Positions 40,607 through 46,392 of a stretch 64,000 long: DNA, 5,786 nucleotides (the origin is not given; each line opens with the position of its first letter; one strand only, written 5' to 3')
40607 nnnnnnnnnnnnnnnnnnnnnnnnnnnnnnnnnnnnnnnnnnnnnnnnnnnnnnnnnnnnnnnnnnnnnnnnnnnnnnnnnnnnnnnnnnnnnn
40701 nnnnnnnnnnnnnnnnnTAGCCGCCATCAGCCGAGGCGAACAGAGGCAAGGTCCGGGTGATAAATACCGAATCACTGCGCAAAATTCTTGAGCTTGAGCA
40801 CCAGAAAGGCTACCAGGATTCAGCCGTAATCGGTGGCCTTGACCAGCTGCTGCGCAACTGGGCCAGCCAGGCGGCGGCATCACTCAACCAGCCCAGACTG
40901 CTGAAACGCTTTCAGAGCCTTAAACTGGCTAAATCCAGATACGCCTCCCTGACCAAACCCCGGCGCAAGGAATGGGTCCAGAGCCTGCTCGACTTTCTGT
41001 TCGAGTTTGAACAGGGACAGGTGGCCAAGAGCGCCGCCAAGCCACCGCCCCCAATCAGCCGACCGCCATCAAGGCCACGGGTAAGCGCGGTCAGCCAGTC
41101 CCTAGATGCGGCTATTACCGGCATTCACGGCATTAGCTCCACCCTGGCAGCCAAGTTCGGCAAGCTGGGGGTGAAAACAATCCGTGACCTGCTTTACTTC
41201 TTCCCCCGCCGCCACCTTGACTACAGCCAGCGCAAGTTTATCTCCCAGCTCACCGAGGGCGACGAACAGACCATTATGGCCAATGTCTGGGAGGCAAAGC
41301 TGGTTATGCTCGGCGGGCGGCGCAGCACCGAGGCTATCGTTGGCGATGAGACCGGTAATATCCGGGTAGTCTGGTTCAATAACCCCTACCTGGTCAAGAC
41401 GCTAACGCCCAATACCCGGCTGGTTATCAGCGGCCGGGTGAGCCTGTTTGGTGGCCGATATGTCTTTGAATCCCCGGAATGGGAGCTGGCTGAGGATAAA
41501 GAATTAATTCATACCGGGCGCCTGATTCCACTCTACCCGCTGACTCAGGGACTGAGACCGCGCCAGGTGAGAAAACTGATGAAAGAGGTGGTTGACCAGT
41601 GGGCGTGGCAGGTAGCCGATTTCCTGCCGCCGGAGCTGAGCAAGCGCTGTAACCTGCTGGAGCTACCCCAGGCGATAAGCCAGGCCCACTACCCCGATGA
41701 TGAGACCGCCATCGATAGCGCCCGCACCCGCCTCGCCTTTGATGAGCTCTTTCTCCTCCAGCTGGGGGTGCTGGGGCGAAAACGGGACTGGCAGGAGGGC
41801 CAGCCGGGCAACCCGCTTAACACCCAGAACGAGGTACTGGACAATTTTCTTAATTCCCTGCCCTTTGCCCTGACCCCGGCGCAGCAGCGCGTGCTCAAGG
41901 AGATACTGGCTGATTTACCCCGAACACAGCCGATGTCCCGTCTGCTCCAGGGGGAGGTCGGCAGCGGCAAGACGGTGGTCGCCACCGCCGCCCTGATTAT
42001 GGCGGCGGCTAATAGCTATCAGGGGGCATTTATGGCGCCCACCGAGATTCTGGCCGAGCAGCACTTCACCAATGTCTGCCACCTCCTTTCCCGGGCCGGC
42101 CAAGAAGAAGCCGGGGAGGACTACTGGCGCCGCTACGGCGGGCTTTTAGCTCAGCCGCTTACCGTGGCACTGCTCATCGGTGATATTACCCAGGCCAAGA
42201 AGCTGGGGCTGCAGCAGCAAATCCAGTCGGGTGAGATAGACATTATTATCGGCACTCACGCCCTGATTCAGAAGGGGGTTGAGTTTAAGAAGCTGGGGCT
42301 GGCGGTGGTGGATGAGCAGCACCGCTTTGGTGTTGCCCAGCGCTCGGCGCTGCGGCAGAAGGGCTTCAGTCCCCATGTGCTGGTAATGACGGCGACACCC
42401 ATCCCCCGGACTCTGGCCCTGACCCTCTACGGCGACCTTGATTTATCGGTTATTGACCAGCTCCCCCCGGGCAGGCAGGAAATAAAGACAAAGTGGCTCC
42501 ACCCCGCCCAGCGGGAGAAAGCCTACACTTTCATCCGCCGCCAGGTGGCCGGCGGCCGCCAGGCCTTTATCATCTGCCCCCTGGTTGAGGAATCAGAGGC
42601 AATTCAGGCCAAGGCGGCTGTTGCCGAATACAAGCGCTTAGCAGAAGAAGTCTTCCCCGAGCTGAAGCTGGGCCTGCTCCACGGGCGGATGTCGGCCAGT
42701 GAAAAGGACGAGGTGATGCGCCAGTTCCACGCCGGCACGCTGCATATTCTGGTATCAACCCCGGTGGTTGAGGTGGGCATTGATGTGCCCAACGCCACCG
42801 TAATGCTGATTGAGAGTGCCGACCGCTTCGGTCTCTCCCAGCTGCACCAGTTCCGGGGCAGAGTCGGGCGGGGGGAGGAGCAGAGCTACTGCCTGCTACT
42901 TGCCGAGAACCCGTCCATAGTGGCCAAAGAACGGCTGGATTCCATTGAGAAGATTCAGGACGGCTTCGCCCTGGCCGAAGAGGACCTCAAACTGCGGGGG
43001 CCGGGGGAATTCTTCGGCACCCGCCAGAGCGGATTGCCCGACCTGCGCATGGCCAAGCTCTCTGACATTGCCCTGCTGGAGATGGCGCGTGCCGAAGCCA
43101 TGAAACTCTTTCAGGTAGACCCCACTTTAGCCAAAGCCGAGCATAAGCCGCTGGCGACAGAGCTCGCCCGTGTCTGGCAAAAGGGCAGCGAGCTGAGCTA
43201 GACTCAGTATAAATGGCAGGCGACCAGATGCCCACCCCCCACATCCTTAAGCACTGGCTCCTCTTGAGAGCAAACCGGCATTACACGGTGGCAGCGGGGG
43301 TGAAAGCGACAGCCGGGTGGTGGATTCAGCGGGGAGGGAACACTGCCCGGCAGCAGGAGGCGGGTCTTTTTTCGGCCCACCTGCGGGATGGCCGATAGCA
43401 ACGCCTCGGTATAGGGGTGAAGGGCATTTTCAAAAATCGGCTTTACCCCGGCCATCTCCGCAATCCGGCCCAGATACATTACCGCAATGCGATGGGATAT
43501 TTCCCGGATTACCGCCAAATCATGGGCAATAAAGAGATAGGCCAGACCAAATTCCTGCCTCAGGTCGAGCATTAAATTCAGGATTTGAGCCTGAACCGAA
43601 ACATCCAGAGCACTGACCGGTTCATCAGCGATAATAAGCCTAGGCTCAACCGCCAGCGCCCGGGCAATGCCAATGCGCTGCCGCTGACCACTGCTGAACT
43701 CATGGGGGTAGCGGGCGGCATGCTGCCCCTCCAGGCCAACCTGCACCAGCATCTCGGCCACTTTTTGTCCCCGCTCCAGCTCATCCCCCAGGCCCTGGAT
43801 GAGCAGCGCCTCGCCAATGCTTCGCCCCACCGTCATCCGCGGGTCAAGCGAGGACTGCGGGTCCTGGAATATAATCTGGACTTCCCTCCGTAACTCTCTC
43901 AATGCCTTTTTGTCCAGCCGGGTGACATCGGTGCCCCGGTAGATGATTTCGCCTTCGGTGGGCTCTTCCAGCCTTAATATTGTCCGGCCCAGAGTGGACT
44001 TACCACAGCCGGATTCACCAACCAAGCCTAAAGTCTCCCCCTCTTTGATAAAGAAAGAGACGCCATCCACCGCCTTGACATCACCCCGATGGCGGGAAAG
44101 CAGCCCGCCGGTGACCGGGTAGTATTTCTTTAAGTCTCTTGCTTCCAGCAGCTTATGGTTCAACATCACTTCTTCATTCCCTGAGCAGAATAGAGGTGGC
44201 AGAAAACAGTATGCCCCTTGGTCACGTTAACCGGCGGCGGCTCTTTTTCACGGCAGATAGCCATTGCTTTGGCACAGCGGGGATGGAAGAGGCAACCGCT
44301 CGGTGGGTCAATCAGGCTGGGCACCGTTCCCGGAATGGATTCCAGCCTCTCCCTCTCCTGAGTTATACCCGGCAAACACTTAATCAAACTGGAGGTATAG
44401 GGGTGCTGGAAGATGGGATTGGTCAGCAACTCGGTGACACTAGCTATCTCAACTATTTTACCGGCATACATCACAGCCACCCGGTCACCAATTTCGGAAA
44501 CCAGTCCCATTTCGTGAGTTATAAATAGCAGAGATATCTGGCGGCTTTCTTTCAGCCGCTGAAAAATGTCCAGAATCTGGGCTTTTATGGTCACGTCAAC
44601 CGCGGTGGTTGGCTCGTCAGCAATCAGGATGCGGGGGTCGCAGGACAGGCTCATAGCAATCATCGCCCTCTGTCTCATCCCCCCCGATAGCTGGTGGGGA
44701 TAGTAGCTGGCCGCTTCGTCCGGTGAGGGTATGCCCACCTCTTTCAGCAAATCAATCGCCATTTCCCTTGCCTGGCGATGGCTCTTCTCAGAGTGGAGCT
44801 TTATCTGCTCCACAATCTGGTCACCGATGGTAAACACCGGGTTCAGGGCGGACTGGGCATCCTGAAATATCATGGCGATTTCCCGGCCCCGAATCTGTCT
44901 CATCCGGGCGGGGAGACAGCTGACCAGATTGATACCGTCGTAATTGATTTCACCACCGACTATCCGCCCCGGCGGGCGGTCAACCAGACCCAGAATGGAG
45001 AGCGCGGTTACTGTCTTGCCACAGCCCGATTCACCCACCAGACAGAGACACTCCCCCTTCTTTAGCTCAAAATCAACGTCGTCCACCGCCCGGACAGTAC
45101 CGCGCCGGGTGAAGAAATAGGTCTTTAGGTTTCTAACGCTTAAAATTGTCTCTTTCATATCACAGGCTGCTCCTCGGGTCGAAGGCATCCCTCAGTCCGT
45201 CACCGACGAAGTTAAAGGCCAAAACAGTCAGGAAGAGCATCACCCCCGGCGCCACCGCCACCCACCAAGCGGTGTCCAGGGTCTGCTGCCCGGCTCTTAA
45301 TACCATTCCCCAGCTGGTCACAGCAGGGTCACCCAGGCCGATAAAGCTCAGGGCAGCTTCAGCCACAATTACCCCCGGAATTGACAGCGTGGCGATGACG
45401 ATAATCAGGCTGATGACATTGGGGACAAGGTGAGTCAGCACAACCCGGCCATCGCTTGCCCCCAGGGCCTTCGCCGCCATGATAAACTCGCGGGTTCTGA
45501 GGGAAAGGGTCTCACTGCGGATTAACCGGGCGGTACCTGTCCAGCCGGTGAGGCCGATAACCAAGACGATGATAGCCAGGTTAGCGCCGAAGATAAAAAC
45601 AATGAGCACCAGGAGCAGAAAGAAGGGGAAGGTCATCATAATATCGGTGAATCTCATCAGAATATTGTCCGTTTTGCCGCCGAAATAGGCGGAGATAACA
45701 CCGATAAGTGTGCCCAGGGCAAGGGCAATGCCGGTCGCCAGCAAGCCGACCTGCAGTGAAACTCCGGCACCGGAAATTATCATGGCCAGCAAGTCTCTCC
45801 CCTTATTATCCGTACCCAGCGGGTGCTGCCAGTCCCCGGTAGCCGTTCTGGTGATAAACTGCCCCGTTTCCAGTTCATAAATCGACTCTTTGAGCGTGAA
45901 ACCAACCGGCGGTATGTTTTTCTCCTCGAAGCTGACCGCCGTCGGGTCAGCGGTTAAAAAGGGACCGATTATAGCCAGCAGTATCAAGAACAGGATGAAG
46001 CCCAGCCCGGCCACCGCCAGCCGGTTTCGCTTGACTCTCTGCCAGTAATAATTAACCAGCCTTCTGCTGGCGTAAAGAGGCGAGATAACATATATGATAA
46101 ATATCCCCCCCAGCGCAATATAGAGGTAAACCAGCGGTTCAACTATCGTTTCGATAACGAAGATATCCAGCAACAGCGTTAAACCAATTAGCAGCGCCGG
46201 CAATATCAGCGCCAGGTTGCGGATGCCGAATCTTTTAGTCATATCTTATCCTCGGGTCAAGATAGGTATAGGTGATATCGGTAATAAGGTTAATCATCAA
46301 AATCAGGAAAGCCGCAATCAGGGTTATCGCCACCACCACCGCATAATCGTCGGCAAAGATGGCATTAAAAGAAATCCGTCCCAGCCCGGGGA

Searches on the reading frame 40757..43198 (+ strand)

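Call 21: search_protein_families(library=ncbifam, proteins=[window:40757-43198:+], max_evalue=1e-30)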
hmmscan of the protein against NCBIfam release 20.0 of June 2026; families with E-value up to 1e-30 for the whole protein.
window:40757-43198:+ (814 aa): 11 families
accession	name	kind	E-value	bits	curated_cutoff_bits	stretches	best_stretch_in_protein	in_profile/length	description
NF008168.0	PRK10917.2-2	equivalog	0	1019.2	718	1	3-810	4-788/795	ATP-dependent DNA helicase RecG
NF008165.0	PRK10917.1-3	equivalog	8.9e-247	821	711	1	114-810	4-685/692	ATP-dependent DNA helicase RecG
NF008170.0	PRK10917.2-4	equivalog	5.5e-244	811.8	975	1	6-808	13-817/826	ATP-dependent DNA helicase RecG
TIGR00643.1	recG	equivalog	4.3e-220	732.7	659.4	1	137-780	1-628/629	ATP-dependent DNA helicase RecG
NF008164.0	PRK10917.1-2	equivalog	3.8e-188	627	785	1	114-797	9-683/704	ATP-dependent DNA helicase RecG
NF008163.0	PRK10917.1-1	equivalog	1.9e-186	621.4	796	1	116-793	7-676/692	ATP-dependent DNA helicase RecG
NF008167.0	PRK10917.2-1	equivalog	4.4e-183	610.3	995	1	135-807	22-733/744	ATP-dependent DNA helicase RecG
NF008166.0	PRK10917.1-4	equivalog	2.9e-180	600.8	864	1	125-794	18-690/705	ATP-dependent DNA helicase RecG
TIGR00580.2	mfd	equivalog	3e-107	360.1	800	1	349-759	411-798/907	transcription-repair coupling factor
NF008169.0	PRK10917.2-3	equivalog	7.4e-91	305.5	555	1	131-760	8-582/610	ATP-dependent DNA helicase RecG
NF007966.0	PRK10689.1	equivalog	5.1e-77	259.6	1329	1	354-760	583-966/1148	transcription-repair coupling factor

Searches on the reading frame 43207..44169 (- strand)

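Call 21: search_protein_families(library=ncbifam, proteins=[window:43207-44169:-], max_evalue=1e-30)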
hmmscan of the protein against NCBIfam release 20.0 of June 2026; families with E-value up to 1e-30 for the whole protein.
window:43207-44169:- (321 aa): 56 families (the best 25 are shown)
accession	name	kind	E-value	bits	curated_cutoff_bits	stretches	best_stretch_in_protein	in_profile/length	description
NF008453.0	PRK11308.1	subfamily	1.1e-126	422.6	408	1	4-319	9-324/334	dipeptide ABC transporter ATP-binding protein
NF043071.1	DppF_dipep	equivalog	3.2e-113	378.5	660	1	5-319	11-325/331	dipeptide ABC transporter ATP-binding subunit DppF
NF011659.0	PRK15079.1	equivalog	3.3e-106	354.8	540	1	6-318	10-328/334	murein tripeptide/oligopeptide ABC transporter ATP binding protein OppF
NF007613.0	PRK10261.1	equivalog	5.1e-103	345.6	1077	1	6-281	312-590/623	glutathione ABC transporter ATP-binding protein GsiA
NF043078.1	MMSYN1_0168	equivalog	1.3e-80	271.8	800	1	137-263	473-599/649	oligopeptide ABC transporter ATP-binding protein OppF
TIGR02769.1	nickel_nikE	equivalog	3.6e-78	262.7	332.55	1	7-261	2-253/265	nickel import ATP-binding protein NikE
NF011713.0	PRK15134.1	equivalog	9.4e-75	252.2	834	1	5-259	273-527/529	microcin C ABC transporter ATP-binding protein YejF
NF008246.0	PRK11022.1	equivalog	2.6e-72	243.7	541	1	30-320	19-316/326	dipeptide ABC transporter ATP-binding protein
NF007739.0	PRK10419.1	subfamily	1.3e-71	241.3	354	1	6-264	2-261/268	nickel ABC transporter ATP-binding protein NikE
NF007010.1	PRK09473.1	subfamily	4e-71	239.3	575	1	26-319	13-312/318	oligopeptide ABC transporter ATP-binding protein OppD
NF043079.1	MMSYN1_0167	equivalog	9.4e-66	222.7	740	1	86-316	296-530/561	oligopeptide ABC transporter ATP-binding protein OppD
NF011692.0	PRK15112.1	equivalog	2.7e-56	191.1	452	1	5-259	3-252/269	putrescine export ABC transporter ATP-binding protein SapF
NF047576.1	opine_ATP_CntF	equivalog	2.5e-53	181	385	1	30-266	16-258/264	staphylopine uptake ABC transporter ATP-binding protein CntF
NF047578.1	opine_ATP_CntD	equivalog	8.3e-53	179.3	380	1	30-268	16-260/266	staphylopine uptake ABC transporter ATP-binding protein CntD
NF011674.0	PRK15093.1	equivalog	9e-53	179.5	627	1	28-320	17-323/330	putrescine export ABC transporter ATP-binding protein SapD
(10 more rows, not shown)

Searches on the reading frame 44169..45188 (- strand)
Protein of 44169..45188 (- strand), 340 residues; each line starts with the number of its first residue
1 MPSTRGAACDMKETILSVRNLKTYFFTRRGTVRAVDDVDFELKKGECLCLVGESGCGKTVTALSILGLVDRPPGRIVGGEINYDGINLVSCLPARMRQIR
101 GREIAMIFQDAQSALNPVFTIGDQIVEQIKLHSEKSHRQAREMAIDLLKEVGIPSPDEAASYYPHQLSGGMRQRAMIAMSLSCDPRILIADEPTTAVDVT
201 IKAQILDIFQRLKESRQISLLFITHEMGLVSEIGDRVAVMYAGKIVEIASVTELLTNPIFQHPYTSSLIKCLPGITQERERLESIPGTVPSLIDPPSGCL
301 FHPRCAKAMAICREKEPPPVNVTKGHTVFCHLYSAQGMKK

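Call 21: search_protein_families(library=ncbifam, proteins=[window:44169-45188:-], max_evalue=1e-30)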
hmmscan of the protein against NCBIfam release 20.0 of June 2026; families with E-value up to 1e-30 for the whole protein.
window:44169-45188:- (340 aa): 34 families (the best 25 are shown)
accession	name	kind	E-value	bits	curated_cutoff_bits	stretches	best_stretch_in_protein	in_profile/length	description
NF008246.0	PRK11022.1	equivalog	7.7e-103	344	541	1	15-332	3-316/326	dipeptide ABC transporter ATP-binding protein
NF043079.1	MMSYN1_0167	equivalog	2.2e-93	313.9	740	1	95-329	299-531/561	oligopeptide ABC transporter ATP-binding protein OppD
NF007010.1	PRK09473.1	subfamily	6.6e-91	304.4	575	1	15-332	1-313/318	oligopeptide ABC transporter ATP-binding protein OppD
NF007613.0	PRK10261.1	equivalog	9.4e-84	282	1077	1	13-276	10-276/623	glutathione ABC transporter ATP-binding protein GsiA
NF008453.0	PRK11308.1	subfamily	1.5e-76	257.8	408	1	17-334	14-327/334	dipeptide ABC transporter ATP-binding protein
NF011713.0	PRK15134.1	equivalog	3.3e-76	257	834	1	11-271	1-259/529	microcin C ABC transporter ATP-binding protein YejF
NF011659.0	PRK15079.1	equivalog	6e-73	245.4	540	1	15-331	20-329/334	murein tripeptide/oligopeptide ABC transporter ATP binding protein OppF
TIGR02770.1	nickel_nikD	equivalog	1.1e-72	244.1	318.7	1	35-269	2-226/230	nickel import ATP-binding protein NikD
NF011674.0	PRK15093.1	equivalog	5.4e-69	232.8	627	1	15-332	3-323/330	putrescine export ABC transporter ATP-binding protein SapD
NF047576.1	opine_ATP_CntF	equivalog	7.6e-67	225.3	385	1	15-272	2-253/264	staphylopine uptake ABC transporter ATP-binding protein CntF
NF047578.1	opine_ATP_CntD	equivalog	4.4e-66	222.8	380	1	15-275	2-256/266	staphylopine uptake ABC transporter ATP-binding protein CntD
NF043071.1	DppF_dipep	equivalog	1.9e-63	214.9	660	1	20-331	24-325/331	dipeptide ABC transporter ATP-binding subunit DppF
NF043078.1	MMSYN1_0168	equivalog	3.5e-55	187.8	800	1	128-273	457-598/649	oligopeptide ABC transporter ATP-binding protein OppF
TIGR02769.1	nickel_nikE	equivalog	2e-49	168.5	332.55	1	24-269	16-250/265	nickel import ATP-binding protein NikE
TIGR01186.1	proV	subfamily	8e-47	160.1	326.6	1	29-259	3-222/363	betaine/proline/choline family ABC transporter ATP-binding protein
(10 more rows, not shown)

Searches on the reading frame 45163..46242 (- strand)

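Call 21: search_protein_families(library=ncbifam, proteins=[window:45163-46242:-], max_evalue=1e-30)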
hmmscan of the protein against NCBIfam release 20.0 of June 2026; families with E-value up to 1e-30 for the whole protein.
window:45163-46242:- (360 aa): 12 families
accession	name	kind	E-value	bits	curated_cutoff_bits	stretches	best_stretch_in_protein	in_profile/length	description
NF045476.1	Opp4C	equivalog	5.2e-86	288.3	350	1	64-357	4-278/278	oligopeptide ABC transporter permease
NF045475.1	Opp3C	equivalog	2.6e-69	233.8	450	1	64-357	25-326/328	oligopeptide ABC transporter permease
NF045474.1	Opp2C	equivalog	4.2e-65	219.6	300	1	134-355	14-236/236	nickel transporter permease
TIGR02790.1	nickel_nikC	equivalog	2.3e-63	214.2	358.45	1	131-355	33-258/258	nickel ABC transporter permease subunit NikC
NF045473.1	Opp1C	equivalog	5.2e-63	212.9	350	1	131-357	39-266/267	nickel/cobalt ABC transporter permease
NF011935.0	PRK15406.1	equivalog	2.5e-60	204.8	433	1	134-357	76-300/302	oligopeptide ABC transporter permease OppC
NF007738.0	PRK10417.1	equivalog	1.5e-57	195.2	335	1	129-357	41-270/277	nickel ABC transporter permease subunit NikC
NF011662.0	PRK15082.1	equivalog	3.5e-57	194.1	484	1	136-357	77-299/303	glutathione ABC transporter permease GsiD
NF008160.0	PRK10913.1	equivalog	2.4e-53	181.5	483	1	63-357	19-297/300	dipeptide ABC transporter permease DppC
NF007376.0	PRK09881.1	equivalog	6.5e-50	169.8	434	1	132-358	66-293/298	D,D-dipeptide ABC transporter permease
NF047573.1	opine_perm_CntC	exception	3.4e-46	157.8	440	1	129-357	41-270/271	staphylopine uptake ABC transporter permease subunit CntC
NF043080.1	MMSYN1_0166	equivalog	4.8e-42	143.9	370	1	66-358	26-305/307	oligopeptide ABC transporter permease OppC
